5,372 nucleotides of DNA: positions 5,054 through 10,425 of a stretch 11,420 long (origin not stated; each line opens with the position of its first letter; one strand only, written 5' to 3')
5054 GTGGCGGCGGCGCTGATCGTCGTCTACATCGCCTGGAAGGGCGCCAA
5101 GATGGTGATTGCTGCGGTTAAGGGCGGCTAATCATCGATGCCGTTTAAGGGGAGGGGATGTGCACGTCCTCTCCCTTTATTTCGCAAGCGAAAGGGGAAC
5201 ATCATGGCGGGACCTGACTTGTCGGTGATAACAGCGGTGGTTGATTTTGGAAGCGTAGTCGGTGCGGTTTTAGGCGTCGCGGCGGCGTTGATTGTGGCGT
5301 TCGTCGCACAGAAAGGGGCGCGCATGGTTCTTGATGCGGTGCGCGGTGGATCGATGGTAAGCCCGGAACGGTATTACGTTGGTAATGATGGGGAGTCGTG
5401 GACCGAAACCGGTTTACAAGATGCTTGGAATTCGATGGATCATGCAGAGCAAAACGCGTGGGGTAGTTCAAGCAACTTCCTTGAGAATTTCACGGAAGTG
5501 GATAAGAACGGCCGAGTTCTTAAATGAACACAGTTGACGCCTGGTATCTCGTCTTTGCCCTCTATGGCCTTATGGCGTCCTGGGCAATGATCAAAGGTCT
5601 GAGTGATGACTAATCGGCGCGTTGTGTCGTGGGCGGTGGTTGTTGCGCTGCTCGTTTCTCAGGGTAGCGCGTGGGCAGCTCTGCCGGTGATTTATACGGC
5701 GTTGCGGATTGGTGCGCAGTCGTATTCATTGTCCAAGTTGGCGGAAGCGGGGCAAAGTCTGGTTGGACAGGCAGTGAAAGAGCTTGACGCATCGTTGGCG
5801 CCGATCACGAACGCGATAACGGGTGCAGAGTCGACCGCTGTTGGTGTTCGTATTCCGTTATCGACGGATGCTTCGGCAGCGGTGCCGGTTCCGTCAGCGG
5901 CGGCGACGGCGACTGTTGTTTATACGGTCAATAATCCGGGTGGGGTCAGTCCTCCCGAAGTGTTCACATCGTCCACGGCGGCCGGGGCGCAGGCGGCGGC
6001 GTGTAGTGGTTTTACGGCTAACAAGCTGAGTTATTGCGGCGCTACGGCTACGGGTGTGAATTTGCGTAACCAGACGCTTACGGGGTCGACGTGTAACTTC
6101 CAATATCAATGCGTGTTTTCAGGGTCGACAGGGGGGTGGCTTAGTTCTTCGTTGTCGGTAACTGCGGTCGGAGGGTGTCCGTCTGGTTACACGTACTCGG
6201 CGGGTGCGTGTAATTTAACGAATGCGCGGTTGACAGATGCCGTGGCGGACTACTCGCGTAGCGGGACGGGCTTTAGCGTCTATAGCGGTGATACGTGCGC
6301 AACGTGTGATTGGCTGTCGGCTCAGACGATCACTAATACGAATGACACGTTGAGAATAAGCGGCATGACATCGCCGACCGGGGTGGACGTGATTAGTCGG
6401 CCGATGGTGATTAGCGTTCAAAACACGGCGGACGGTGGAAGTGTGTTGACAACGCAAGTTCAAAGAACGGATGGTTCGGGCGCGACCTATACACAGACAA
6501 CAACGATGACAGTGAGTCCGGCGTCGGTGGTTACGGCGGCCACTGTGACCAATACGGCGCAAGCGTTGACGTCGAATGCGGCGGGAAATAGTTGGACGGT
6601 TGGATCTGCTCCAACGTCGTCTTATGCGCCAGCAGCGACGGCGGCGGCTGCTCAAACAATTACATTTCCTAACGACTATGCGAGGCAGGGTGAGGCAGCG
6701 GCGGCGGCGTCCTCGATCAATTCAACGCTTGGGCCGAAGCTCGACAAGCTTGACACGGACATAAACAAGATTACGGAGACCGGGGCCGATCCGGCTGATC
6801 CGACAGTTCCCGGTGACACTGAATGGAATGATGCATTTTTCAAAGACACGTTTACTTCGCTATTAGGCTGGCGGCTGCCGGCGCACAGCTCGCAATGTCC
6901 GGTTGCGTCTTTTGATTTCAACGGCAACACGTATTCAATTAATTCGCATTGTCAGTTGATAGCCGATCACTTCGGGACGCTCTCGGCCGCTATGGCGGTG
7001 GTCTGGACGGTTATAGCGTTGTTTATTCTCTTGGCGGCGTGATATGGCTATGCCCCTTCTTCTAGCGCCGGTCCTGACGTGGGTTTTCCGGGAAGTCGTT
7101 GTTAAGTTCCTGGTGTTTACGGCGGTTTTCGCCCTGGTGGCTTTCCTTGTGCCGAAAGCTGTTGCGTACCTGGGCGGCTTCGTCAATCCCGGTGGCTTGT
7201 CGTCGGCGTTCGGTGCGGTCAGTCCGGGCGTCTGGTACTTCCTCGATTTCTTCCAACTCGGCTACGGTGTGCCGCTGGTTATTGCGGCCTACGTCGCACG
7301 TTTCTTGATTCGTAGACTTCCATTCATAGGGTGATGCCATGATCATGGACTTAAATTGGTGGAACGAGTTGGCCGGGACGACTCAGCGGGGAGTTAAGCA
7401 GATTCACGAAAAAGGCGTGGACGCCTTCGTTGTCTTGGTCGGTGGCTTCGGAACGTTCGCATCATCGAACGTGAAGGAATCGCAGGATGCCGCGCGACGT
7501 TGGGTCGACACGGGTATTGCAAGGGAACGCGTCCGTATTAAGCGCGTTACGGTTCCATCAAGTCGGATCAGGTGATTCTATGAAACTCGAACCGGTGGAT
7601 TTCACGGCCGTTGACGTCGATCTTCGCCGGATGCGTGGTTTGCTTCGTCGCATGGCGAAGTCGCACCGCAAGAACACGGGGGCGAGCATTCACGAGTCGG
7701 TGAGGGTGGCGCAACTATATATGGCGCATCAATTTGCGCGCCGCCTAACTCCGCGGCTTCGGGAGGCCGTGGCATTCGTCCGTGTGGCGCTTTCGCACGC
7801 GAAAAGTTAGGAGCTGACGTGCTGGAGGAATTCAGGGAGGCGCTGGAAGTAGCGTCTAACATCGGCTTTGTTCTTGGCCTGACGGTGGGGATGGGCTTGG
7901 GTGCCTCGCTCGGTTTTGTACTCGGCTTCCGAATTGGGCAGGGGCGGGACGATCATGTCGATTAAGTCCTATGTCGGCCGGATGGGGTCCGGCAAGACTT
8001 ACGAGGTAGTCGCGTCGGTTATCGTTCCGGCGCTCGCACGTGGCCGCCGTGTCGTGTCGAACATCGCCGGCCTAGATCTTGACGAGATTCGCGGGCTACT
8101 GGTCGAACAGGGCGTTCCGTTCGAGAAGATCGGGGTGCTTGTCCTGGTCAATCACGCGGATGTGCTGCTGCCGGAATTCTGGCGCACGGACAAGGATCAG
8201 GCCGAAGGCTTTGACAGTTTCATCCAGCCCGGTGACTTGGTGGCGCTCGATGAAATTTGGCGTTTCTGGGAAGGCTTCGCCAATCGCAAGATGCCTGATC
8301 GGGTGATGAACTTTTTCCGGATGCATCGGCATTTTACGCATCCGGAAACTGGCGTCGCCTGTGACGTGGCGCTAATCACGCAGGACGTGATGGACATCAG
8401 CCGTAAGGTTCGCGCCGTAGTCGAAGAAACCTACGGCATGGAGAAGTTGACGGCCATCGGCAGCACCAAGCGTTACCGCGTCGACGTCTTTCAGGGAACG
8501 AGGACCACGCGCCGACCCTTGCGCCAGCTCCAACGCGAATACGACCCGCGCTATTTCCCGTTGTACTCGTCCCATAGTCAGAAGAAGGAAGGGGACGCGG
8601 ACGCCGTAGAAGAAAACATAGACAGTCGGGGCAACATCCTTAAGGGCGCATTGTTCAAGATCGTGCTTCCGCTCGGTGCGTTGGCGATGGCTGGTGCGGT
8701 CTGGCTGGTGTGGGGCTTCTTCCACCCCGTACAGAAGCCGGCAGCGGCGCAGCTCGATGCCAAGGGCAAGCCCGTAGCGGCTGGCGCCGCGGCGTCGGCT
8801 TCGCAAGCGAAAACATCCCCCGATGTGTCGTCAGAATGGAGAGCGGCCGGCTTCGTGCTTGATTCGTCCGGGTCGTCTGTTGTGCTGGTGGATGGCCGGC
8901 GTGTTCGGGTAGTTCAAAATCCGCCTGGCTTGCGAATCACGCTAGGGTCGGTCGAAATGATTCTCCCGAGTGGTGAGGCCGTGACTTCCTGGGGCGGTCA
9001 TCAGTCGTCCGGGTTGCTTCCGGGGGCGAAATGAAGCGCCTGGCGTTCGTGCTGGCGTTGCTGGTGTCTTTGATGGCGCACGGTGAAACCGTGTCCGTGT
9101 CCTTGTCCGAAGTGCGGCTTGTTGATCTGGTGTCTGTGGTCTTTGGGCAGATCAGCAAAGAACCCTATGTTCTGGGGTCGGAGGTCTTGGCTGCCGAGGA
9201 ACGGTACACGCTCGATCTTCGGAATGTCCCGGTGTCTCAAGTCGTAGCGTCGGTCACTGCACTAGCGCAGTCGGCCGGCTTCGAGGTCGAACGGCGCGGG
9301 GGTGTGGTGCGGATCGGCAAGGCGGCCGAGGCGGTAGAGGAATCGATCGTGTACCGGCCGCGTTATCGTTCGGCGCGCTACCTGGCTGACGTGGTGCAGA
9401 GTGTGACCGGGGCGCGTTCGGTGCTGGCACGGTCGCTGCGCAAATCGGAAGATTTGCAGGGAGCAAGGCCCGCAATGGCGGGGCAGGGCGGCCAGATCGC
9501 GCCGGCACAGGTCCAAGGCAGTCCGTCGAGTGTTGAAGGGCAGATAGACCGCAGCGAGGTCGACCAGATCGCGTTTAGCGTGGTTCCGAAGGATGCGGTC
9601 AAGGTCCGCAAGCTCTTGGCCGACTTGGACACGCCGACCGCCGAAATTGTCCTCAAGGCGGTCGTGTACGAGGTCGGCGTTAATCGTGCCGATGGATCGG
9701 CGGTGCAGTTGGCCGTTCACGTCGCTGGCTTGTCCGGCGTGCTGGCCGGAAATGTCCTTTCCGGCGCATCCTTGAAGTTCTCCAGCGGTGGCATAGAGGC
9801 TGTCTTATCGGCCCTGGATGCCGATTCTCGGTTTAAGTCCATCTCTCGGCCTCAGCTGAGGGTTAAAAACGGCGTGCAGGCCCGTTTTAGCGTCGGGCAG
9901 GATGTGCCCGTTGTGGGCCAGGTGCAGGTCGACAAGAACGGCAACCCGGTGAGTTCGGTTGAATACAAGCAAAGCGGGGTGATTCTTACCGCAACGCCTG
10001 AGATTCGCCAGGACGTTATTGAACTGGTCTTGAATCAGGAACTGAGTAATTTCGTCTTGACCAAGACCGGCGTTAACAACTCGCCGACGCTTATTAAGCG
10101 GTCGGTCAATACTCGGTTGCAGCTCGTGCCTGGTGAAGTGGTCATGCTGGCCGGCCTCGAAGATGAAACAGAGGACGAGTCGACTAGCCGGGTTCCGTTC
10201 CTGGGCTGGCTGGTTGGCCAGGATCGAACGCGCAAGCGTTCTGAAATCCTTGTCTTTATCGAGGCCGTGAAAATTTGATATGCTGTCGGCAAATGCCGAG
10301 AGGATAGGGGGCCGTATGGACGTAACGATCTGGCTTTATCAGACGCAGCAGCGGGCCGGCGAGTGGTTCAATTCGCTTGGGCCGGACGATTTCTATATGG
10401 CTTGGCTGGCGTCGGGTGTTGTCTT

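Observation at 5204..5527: Second coat-protein gene: a signal-less paralog starting exactly at the cleavage site and carrying a 58-aa soluble C-terminal extension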

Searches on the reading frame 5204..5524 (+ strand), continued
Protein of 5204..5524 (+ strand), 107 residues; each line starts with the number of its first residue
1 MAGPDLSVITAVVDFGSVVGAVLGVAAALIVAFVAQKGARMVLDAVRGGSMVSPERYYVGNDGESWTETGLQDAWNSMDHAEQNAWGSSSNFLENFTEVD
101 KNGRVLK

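Call 71: search_solved_structures(query=A5, max_evalue=10)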
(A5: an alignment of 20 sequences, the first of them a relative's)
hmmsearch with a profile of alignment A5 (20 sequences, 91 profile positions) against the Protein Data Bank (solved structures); distinct sequences matched with E-value up to 10: 2.
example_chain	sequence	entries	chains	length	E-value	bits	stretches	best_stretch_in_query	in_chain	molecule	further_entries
8k7n_A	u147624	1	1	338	0.65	13.6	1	5-80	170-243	Ferric iron ABC transporter, iron-binding protein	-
4clv_A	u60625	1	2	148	1.7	12.3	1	14-35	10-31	NICKEL-COBALT-CADMIUM RESISTANCE PROTEIN NCCX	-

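Call 73: fold_search(model_id=the predicted structure, library=pdb)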
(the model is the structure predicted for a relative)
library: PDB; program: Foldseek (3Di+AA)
matches with E <= 10: 156; with E <= 0.001: 0
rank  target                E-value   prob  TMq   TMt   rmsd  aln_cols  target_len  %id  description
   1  3hj7                  7.9e-01  0.15  0.19  0.17   7.1        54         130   15  Crystal structure of TILS C-terminal domain (released 2009-10-20)
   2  2npt_A                2.8e+00  0.08  0.21  0.22   6.5        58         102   17  Crystal Structure of the complex of human mitogen activated protein kinase kinase 5 phox domain (MAP2K5-phox) with hum (released 2006-11-28)
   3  1vpv_B                3.1e+00  0.08  0.16  0.07   3.3        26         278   19  Crystal structure of a degv lipid binding protein (tm1468) from thermotoga maritima at 2.45 A resolution (released 2004-12-07)
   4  5woo_B                3.1e+00  0.07  0.17  0.07   3.9        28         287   21  The crystal structure of the Staphylococcus aureus Fatty acid Kinase (Fak) B1 protein loaded with Myristic acid (C14:0 (released 2018-11-21)
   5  4wz2_A                3.6e+00  0.11  0.19  0.26   5.2        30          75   13  Crystal structure of U-box 2 of LubX / LegU2 / Lpp2887 from Legionella pneumophila str. Paris, Ile175Met mutant (released 2015-01-28)
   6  4xi1_C                3.6e+00  0.11  0.20  0.28   9.6        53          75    9  Crystal structure of U-box 2 of LubX / LegU2 / Lpp2887 from Legionella pneumophila str. Paris, wild-type (released 2015-01-21)
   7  4xi1_A                3.6e+00  0.11  0.20  0.28   9.6        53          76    9  Crystal structure of U-box 2 of LubX / LegU2 / Lpp2887 from Legionella pneumophila str. Paris, wild-type (released 2015-01-21)
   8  6nm1_A                3.6e+00  0.07  0.17  0.07   3.9        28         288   21  The crystal structure of the Staphylococcus aureus Fatty acid Kinase (Fak) B1 protein A158L mutant to 2.33 Angstrom re (released 2020-01-15)
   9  7ruq_A                3.6e+00  0.06  0.16  0.23   5.4        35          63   20  Structure of the human GIGYF1-TNRC6C complex (released 2022-08-24)
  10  8oid_A                3.6e+00  0.06  0.16  0.06   7.7        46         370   22  Cryo-EM structure of ADP-bound, filamentous beta-actin harboring the N111S mutation (released 2023-08-09)
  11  4wz2_C                3.8e+00  0.11  0.20  0.28   9.6        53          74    9  Crystal structure of U-box 2 of LubX / LegU2 / Lpp2887 from Legionella pneumophila str. Paris, Ile175Met mutant (released 2015-01-28)
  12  2o2v_A                3.8e+00  0.07  0.21  0.23   6.4        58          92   17  Crystal Structure of the Complex of Human Mitogen Activated Protein Kinase Kinase 5 Phox Domain (MAP2K5-phox) with Hum (released 2006-12-12)
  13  5uto_B                3.8e+00  0.06  0.17  0.07   3.9        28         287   21  The crystal structure of the Staphylococcus aureus Fatty acid Kinase (Fak) B1 protein loaded with palmitic acid to 1.8 (released 2018-02-21)
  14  7ruq_C                3.8e+00  0.06  0.16  0.23   5.4        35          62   20  Structure of the human GIGYF1-TNRC6C complex (released 2022-08-24)
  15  1t9m_A                4.1e+00  0.08  0.14  0.09   5.7        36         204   19  X-ray crystal structure of phzG from pseudomonas aeruginosa (released 2004-11-02)
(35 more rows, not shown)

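Call 75: fold_search(model_id=the predicted structure, library=viral)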
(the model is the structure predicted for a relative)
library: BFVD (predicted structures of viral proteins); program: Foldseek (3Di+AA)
matches with E <= 10: 466; with E <= 0.001: 0
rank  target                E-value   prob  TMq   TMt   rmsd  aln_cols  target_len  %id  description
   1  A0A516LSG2            2.7e-01  0.72  0.24  0.46   5.6        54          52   22  (no name in the UniProt tables at hand)
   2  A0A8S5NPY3            3.3e-01  0.60  0.34  0.25   7.1        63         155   21  Uncharacterized protein [Myoviridae sp. ctj3P51]
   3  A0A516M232            3.3e-01  0.28  0.23  0.27   5.5        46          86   17  (no name in the UniProt tables at hand)
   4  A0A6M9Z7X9            3.6e-01  0.15  0.21  0.24   5.6        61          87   26  Uncharacterized protein [Vibrio phage vB_ValS_X1]
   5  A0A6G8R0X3            4.3e-01  0.44  0.24  0.45   7.7        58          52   14  (no name in the UniProt tables at hand)
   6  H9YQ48                5.0e-01  0.47  0.31  0.40  10.7        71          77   17  (no name in the UniProt tables at hand)
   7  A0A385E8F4            5.0e-01  0.15  0.21  0.29   7.2        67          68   13  Uncharacterized protein [Bacillus phage Hobo]
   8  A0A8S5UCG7            5.3e-01  0.54  0.32  0.09   6.2        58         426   22  Uncharacterized protein [Siphoviridae sp. ctgN495]
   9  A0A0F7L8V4            5.3e-01  0.25  0.25  0.32   7.1        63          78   16  Uncharacterized protein [uncultured marine virus]
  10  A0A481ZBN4            5.3e-01  0.25  0.31  0.27   4.9        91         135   10  HNH endonuclease [Pithovirus LCPAC403]
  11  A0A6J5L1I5            5.7e-01  0.14  0.22  0.08  17.1       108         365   18  Uncharacterized protein [uncultured Caudovirales phage]
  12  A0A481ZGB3            5.7e-01  0.06  0.17  0.23  11.1        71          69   17  Uncharacterized protein [Pithovirus LCPAC406]
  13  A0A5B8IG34            6.0e-01  0.25  0.25  0.17   8.8        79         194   11  Uncharacterized protein [Mimiviridae sp. ChoanoV1]
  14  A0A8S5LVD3            6.9e-01  0.44  0.39  0.22   4.7        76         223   14  Uncharacterized protein [Podoviridae sp. ctc5632]
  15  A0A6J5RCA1            6.9e-01  0.30  0.29  0.29   8.2        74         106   18  Uncharacterized protein [uncultured Caudovirales phage]
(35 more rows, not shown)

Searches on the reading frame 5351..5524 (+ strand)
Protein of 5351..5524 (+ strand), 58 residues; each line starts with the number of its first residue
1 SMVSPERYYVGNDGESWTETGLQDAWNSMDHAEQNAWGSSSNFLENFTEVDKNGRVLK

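Call 51: search_protein_representatives(protein=window:5351-5524:+)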
Query: 58 residues. Proteins with E-value up to 0.001 (for the whole library): 1; up to 1e-10: 1; up to 1e-30: 1. The best 1 are listed.
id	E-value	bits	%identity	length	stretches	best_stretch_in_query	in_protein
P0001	2.5e-32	125.1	100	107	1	1-58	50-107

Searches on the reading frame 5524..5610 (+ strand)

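Call 5: search_protein_families(library=pfam, proteins=[window:5524-5610:+], max_evalue=0.1)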
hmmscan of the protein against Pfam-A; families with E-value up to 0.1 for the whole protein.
window:5524-5610:+ (29 aa): 0 families

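Call 7: search_protein_families(library=phrogs, proteins=[window:5524-5610:+], max_evalue=0.1)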
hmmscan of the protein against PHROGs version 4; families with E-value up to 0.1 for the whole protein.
window:5524-5610:+ (29 aa): 1 family
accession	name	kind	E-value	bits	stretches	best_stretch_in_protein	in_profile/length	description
phrog_32963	-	unknown function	0.06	14.2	1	9-27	24-42/49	-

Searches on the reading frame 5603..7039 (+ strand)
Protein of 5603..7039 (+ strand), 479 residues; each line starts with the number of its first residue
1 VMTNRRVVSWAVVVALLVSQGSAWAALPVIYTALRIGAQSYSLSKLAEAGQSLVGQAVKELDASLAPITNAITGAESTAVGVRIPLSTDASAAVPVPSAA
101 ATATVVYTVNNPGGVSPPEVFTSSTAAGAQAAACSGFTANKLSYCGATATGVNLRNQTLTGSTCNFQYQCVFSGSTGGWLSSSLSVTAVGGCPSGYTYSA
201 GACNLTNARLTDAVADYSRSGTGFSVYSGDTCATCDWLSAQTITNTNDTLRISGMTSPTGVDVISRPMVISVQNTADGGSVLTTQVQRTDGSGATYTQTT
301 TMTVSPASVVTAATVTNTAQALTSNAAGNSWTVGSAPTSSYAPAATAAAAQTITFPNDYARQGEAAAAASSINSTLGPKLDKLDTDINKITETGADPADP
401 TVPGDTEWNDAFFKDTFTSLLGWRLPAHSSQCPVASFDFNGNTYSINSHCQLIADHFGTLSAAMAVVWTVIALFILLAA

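Call 5: search_protein_families(library=pfam, proteins=[window:5603-7039:+], max_evalue=0.1)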
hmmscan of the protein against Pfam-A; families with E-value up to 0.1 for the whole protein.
window:5603-7039:+ (479 aa): 0 families

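Call 7: search_protein_families(library=phrogs, proteins=[window:5603-7039:+], max_evalue=0.1)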
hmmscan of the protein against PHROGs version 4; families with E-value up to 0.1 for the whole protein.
window:5603-7039:+ (479 aa): 4 families
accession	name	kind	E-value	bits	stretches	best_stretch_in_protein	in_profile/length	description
phrog_3942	-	unknown function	9.8e-10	38.9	1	415-479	482-546/546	-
phrog_7187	-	unknown function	3.2e-09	37.6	1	260-479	361-527/527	-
phrog_21195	-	unknown function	7e-06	26.4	1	423-479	318-372/372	-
phrog_11232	-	unknown function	0.0033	18.1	1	419-479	176-236/236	-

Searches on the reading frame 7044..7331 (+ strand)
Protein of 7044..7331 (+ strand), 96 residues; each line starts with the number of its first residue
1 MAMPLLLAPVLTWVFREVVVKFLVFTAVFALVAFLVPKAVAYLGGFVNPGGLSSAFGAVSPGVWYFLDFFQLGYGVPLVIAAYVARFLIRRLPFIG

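Call 5: search_protein_families(library=pfam, proteins=[window:7044-7331:+], max_evalue=0.1)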
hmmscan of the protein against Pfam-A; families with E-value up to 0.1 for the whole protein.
window:7044-7331:+ (96 aa): 1 family
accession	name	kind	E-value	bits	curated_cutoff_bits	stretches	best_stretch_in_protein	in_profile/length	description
PF10734.14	DUF2523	-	3.9e-06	27.7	22.1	1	7-89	1-78/80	Protein of unknown function (DUF2523)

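Call 7: search_protein_families(library=phrogs, proteins=[window:7044-7331:+], max_evalue=0.1)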
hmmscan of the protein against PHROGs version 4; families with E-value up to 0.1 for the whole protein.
window:7044-7331:+ (96 aa): 3 families
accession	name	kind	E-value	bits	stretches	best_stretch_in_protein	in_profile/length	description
phrog_974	-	head and packaging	7.8e-18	66.3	1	8-96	10-106/107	minor head protein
phrog_306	-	head and packaging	0.00051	21.7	1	6-94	29-115/115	minor head protein Ace-like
phrog_1242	-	head and packaging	0.0081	17.3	1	5-90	4-84/97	minor head protein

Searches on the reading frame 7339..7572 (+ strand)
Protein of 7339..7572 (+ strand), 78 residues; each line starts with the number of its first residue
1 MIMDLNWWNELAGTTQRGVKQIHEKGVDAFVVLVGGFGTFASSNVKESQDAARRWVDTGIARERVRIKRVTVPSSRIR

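Call 7: search_protein_families(library=phrogs, proteins=[window:7339-7572:+], max_evalue=0.1)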
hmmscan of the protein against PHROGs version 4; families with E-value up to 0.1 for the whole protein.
window:7339-7572:+ (78 aa): 0 families

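Call 77: search_protein_families(library=pfam, proteins=[window:7339-7572:+], max_evalue=0.05)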
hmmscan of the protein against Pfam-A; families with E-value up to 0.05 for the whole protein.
window:7339-7572:+ (78 aa): 1 family
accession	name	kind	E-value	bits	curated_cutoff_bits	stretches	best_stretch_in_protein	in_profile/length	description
PF03641.19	Lysine_decarbox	-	0.04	14.5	27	0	25-40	51-66/131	Possible lysine decarboxylase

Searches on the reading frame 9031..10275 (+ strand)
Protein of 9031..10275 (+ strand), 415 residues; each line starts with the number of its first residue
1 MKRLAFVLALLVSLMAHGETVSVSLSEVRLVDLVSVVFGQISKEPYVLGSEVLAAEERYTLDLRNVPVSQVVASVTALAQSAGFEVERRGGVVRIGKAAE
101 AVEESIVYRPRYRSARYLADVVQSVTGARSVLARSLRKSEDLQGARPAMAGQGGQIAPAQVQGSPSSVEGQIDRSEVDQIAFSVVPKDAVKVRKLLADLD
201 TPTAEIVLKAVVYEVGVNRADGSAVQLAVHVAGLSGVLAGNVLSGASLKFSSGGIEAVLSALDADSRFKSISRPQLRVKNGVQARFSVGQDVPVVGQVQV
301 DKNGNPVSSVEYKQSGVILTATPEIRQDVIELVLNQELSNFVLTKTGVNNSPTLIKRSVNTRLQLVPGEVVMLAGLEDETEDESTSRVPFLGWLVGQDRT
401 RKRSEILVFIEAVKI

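Call 5: search_protein_families(library=pfam, proteins=[window:9031-10275:+], max_evalue=0.1)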
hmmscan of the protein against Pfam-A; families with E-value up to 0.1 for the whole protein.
window:9031-10275:+ (415 aa): 2 families
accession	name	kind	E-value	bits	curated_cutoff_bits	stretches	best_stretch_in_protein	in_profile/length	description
PF00263.26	Secretin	-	8.2e-26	91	27.5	1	261-411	1-164/169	Bacterial type II and III secretion system protein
PF03958.22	Secretin_N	-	0.035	14.8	28.2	0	107-147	3-26/69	Bacterial type II/III secretion system short domain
